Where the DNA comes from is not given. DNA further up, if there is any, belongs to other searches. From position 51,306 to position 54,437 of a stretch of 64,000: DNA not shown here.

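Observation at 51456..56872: Operon coupling a beta-CASP nuclease to an Mre11/SbcD-like phosphoesterase and a membrane-anchored Rad50/SbcC-like ATPase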

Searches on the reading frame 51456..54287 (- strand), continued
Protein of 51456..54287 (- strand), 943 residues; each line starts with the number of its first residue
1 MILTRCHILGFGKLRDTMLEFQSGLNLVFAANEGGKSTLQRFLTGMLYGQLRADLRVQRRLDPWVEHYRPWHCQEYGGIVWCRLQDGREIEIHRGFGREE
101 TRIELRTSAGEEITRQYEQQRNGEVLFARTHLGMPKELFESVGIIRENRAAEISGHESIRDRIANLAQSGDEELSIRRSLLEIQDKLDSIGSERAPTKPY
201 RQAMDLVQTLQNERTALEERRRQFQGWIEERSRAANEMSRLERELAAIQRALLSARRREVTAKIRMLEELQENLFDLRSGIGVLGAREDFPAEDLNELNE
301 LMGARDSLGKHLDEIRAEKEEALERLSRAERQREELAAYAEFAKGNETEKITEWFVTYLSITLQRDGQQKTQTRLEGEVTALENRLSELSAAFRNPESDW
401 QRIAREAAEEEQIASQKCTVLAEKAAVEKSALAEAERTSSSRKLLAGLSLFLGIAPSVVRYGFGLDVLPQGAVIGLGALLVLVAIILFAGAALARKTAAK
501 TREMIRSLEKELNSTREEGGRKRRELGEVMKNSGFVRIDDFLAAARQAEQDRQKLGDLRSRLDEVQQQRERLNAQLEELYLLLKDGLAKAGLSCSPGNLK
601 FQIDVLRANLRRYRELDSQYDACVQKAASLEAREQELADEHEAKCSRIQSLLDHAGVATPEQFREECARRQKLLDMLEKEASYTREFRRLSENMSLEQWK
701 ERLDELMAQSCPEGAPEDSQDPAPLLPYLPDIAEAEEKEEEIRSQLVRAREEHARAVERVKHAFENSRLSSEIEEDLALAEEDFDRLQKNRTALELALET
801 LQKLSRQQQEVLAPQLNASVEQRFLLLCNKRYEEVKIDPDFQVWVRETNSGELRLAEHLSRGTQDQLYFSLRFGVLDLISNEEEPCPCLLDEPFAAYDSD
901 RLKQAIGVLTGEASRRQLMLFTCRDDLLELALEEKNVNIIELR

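Call 78: predict_structure(alignment_id=A3)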
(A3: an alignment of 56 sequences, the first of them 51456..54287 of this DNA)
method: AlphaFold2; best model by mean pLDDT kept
length: 943 residues; sequences in the alignment: 56
mean_pLDDT: 77.2   pTM: 0.40
mean pLDDT of the five models: 77.2, 77.0, 76.5, 76.4, 72.8
residues with pLDDT >= 90: 151; 70-90: 551; 50-70: 162; < 50: 79
segments of 3 or more residues with pLDDT < 50: 51-68, 70-73, 121-123, 137-157, 168-174, 713-728
pLDDT, mean of each block of 10 residues (from residue 1): 88 84 90 79 75 40 44 69 84 73 80 71 49 49 40 44 52 58 85 85 92 87 79 79 71 57 53 55 59 79 86 90 90 88 86 91 89 91 84 79 88 88 88 86 86 79 67 81 87 86 90 88 89 86 88 90 91 92 91 86 90 91 90 89 86 77 70 58 52 58 56 42 42 64 79 78 73 90 91 85 68 78 85 81 84 84 83 77 77 76 87 88 88 88 84
secondary structure, 60 per line:
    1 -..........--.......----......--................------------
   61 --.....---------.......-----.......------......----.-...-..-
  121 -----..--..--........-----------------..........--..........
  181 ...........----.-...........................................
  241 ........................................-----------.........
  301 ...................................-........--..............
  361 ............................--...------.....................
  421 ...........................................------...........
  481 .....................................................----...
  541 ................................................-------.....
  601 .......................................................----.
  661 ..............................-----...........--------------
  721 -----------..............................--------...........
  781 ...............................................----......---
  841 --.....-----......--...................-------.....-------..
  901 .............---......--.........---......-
elements in order (helices of 4 or more, strands of 3 or more residues): E2-11 E14-20 E25-30 H33-48 H63-67 E77-83 E89-95 E102-107 H136-141 H159-168 H171-190 H198-280 H292-335 H337-344 H347-388 H400-463 H470-533 H538-588 H596-655 H660-690 H696-706 H732-761 H770-827 E832-837 E843-847 E853-855 H861-879 E887-891 H899-913 E917-922 H925-933 E937-942

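Call 80: fold_search(model_id=the predicted structure, library=pdb)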
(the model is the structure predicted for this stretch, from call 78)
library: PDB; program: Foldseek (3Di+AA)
matches with E <= 10: 865; with E <= 0.001: 113
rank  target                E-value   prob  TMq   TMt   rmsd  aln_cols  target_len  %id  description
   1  8i4x_B                1.6e-16  1.00  0.32  0.29  113.3      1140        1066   11  Cryo-EM structure of 5-subunit Smc5/6 (released 2024-06-26)
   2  7zr1_C                7.0e-15  1.00  0.27  0.32  100.3       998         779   14  Chaetomium thermophilum Mre11-Rad50-Nbs1 complex bound to ATPyS (composite structure) (released 2023-01-11)
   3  7yqh_B                2.2e-14  1.00  0.32  0.29  111.8      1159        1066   11  Cryo-EM structure of 8-subunit Smc5/6 (released 2024-01-31)
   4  7zr1_D                1.4e-13  1.00  0.27  0.32  103.5      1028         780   13  Chaetomium thermophilum Mre11-Rad50-Nbs1 complex bound to ATPyS (composite structure) (released 2023-01-11)
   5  7qcd_B                4.6e-13  1.00  0.35  0.33  125.9      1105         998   12  CryoEM structure of the Smc5/6-holocomplex (composite structure) (released 2022-09-21)
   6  8i13_B                2.4e-12  1.00  0.34  0.31  118.2      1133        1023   13  Cryo-EM structure of 6-subunit Smc5/6 (released 2024-06-26)
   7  6yvu_B                4.3e-12  1.00  0.26  0.21  112.4      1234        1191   11  Condensin complex from S.cerevisiae ATP-free apo non-engaged state (released 2020-07-15)
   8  9qe0_A                4.3e-12  1.00  0.22  0.16  38.0      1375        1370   12  Neobacillus vireti Wadjet-II JetABC dimer (released 2025-06-25)
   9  9gm6_A                5.3e-12  1.00  0.16  0.14  59.1      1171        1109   13  MukBEF in a nucleotide-bound state with open neck gate (heads core) (released 2025-03-26)
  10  9qe0_B                6.2e-12  1.00  0.21  0.16  38.3      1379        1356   12  Neobacillus vireti Wadjet-II JetABC dimer (released 2025-06-25)
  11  7qcd_A                1.0e-11  1.00  0.25  0.23  115.2      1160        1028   11  CryoEM structure of the Smc5/6-holocomplex (composite structure) (released 2022-09-21)
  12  9gm6_B                2.1e-11  1.00  0.18  0.15  55.8      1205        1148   12  MukBEF in a nucleotide-bound state with open neck gate (heads core) (released 2025-03-26)
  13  9gm9_A                3.7e-11  1.00  0.16  0.15  49.0      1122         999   13  MukBEF in a DNA capture state (released 2025-03-26)
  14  6yvu_A                1.6e-09  1.00  0.18  0.15  112.9      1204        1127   11  Condensin complex from S.cerevisiae ATP-free apo non-engaged state (released 2020-07-15)
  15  7nyw_B                2.4e-09  1.00  0.18  0.19  50.3      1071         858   11  Cryo-EM structure of the MukBEF-MatP-DNA head module (released 2021-07-07)
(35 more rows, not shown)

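Call 82: search_protein_families(library=pfam, proteins=[L107:6268-6837:+, L119:6208-6792:+, L126:6256-6834:+, L122:6261-6842:+, L134:3418-4545:-, L134:5448-6173:+, L119:5081-5554:-, L114:3949-5658:+, L134:4582-5058:-, L126:5894-6214:-], max_evalue=0.01)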
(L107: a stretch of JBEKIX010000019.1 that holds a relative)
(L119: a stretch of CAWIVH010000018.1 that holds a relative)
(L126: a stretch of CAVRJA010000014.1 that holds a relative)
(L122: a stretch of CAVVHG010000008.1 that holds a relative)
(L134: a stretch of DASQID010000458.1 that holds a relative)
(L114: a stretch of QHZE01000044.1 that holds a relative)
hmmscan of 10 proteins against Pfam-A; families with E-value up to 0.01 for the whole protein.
L107:6268-6837:+ (189 aa): 2 families
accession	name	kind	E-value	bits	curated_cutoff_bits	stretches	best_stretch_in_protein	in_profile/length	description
PF10108.15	DNA_pol_B_exo2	-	1.7e-09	38.1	24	1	100-165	105-172/213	Predicted 3'-5' exonuclease related to the exonuclease domain of PolB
PF13482.12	RNase_H_2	-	4.2e-08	33.7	22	1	65-163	52-161/165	RNase_H superfamily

L119:6208-6792:+ (194 aa): 2 families
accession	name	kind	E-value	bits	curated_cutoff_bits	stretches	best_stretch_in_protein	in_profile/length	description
PF13482.12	RNase_H_2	-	6.1e-11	43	22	1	65-169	45-162/165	RNase_H superfamily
PF10108.15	DNA_pol_B_exo2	-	5.6e-05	23.3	24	0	104-168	107-170/213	Predicted 3'-5' exonuclease related to the exonuclease domain of PolB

L126:6256-6834:+ (192 aa): 2 families
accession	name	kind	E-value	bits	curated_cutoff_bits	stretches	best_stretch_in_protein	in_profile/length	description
PF13482.12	RNase_H_2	-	1.6e-09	38.4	22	1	38-166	17-161/165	RNase_H superfamily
PF10108.15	DNA_pol_B_exo2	-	3.4e-08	33.9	24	1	101-170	106-174/213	Predicted 3'-5' exonuclease related to the exonuclease domain of PolB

L122:6261-6842:+ (193 aa): 2 families
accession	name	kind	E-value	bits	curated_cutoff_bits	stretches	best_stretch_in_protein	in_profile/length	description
PF13482.12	RNase_H_2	-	1.8e-09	38.2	22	1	65-167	52-161/165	RNase_H superfamily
PF10108.15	DNA_pol_B_exo2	-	1.4e-05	25.3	24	0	100-168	104-171/213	Predicted 3'-5' exonuclease related to the exonuclease domain of PolB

L134:3418-4545:- (375 aa): 1 family
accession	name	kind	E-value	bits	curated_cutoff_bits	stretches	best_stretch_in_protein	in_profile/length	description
PF00291.31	PALP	-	3.2e-71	240.5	35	1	64-360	1-295/295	Pyridoxal-phosphate dependent enzyme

L134:5448-6173:+ (241 aa): 2 families
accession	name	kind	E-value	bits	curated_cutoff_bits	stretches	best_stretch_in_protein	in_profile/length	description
PF13482.12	RNase_H_2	-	1.2e-09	38.7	22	1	112-215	45-161/165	RNase_H superfamily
PF10108.15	DNA_pol_B_exo2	-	0.00032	20.9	24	0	113-136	44-68/213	Predicted 3'-5' exonuclease related to the exonuclease domain of PolB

L119:5081-5554:- (157 aa): 1 family
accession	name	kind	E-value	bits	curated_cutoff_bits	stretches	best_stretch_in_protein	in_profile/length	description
PF00877.26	NLPC_P60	-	6.6e-17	61.9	23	1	47-147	1-104/105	NlpC/P60 family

L114:3949-5658:+ (569 aa): 2 families
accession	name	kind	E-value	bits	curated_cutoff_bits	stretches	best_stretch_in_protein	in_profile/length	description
PF13231.12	PMT_2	-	9.3e-17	62.1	26.1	1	145-277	23-155/160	Dolichyl-phosphate-mannose-protein mannosyltransferase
PF02366.24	PMT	-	4.9e-13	49.7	22.7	1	147-279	86-230/245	Dolichyl-phosphate-mannose-protein mannosyltransferase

L134:4582-5058:- (158 aa): 1 family
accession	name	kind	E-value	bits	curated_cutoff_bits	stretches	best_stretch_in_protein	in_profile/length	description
PF00877.26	NLPC_P60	-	7.2e-16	58.5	23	1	52-151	1-103/105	NlpC/P60 family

L126:5894-6214:- (106 aa): 0 families

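Call 84: search_protein_families(library=pfam, proteins=[L128:6025-6708:+, L135:5908-6759:+, L133:11036-11449:+, L138:10616-11074:+, L151:7249-7857:+, L152:637-1011:+, L158:5583-6794:+, L157:6033-6548:+, L159:6334-6795:+, L154:5475-6749:+], max_evalue=0.01)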
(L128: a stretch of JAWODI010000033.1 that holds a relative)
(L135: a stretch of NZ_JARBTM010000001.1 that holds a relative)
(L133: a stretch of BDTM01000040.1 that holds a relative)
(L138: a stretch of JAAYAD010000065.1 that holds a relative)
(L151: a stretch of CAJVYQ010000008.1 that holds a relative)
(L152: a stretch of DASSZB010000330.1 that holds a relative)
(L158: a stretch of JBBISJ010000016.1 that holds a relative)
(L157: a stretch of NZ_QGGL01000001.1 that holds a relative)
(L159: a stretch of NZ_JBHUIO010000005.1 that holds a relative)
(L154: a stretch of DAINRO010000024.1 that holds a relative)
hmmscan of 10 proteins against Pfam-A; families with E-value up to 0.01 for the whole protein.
L128:6025-6708:+ (227 aa): 5 families
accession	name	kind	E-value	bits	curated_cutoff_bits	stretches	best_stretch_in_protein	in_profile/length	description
PF19810.5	HFX_2341_N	-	1.4e-12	48.5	30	1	3-116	2-112/120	HFX_2341-like, N-terminal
PF22665.2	DUF6293_C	-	4.6e-08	33.9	27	1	137-223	1-99/101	DUF6293 C-terminal winged helix domain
PF22662.2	Csa3_N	-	7.6e-07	29.6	27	1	5-113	4-112/120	Csa3 CRISPR-associated Rossmann-like domain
PF01022.26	HTH_5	-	0.0019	18.5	22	1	179-202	23-46/47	Bacterial regulatory protein, arsR family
PF01729.25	QRPTase_C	-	0.008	16.4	23.1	0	47-112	84-150/169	Quinolinate phosphoribosyl transferase, C-terminal domain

L135:5908-6759:+ (283 aa): 7 families
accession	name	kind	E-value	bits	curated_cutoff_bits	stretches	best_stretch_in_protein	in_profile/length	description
PF13509.12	S1_2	-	1.3e-30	105.7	21.8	2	8-70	1-59/61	S1 domain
PF17783.7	CvfB_WH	-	3.3e-24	84.8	22.9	1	225-282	1-58/58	CvfB-like winged helix domain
PF21543.3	CvfB_2nd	-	8.8e-11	42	27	1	151-212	13-74/76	Virulence regulatory factor CvfB, second domain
PF21191.3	CvfB_1st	-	1e-08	35.4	27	0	19-69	10-61/62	CvfB first S1-like domain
PF00575.29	S1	-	7.4e-08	33.1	22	1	150-210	3-71/74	S1 RNA binding domain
PF04014.23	MazE_antitoxin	-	0.0021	18.4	24.7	0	48-70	21-42/48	Antidote-toxin recognition MazE, bacterial antitoxin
PF11213.13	DUF3006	-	0.0082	16.8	32.3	0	32-61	17-47/67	Protein of unknown function (DUF3006)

L133:11036-11449:+ (137 aa): 2 families
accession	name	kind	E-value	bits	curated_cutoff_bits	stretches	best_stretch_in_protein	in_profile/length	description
PF02381.23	MraZ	-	4e-24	84.8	23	2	9-62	7-58/72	MraZ protein, putative antitoxin-like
PF04014.23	MazE_antitoxin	-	0.00032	21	24.7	0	84-107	1-24/48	Antidote-toxin recognition MazE, bacterial antitoxin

L138:10616-11074:+ (152 aa): 2 families
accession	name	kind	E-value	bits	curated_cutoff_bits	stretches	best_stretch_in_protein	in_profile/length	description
PF07486.17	Hydrolase_2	-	1.8e-38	131.6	27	1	51-151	1-100/100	Cell Wall Hydrolase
PF00397.32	WW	-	9.3e-05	22.8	26.9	1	116-135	9-28/31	WW domain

L151:7249-7857:+ (202 aa): 0 families

L152:637-1011:+ (124 aa): 0 families

L158:5583-6794:+ (403 aa): 3 families
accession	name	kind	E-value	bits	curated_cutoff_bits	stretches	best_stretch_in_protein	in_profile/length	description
PF00270.35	DEAD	-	3.7e-52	176.9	26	1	26-191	1-166/167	DEAD/DEAH box helicase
PF00271.37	Helicase_C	-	1.1e-29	103.4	23.5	1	226-335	1-110/110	Helicase conserved C-terminal domain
PF04851.21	ResIII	-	2.9e-08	34.2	22.5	1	39-184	23-161/164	Type III restriction enzyme, res subunit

L157:6033-6548:+ (171 aa): 0 families

L159:6334-6795:+ (153 aa): 0 families

L154:5475-6749:+ (424 aa): 3 families
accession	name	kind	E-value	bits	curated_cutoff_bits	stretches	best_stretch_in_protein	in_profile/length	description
PF00270.35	DEAD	-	6.4e-54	182.6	26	1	26-191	1-166/167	DEAD/DEAH box helicase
PF00271.37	Helicase_C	-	5.7e-31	107.5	23.5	1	226-335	1-110/110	Helicase conserved C-terminal domain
PF04851.21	ResIII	-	8.2e-09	36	22.5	1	26-173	5-151/164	Type III restriction enzyme, res subunit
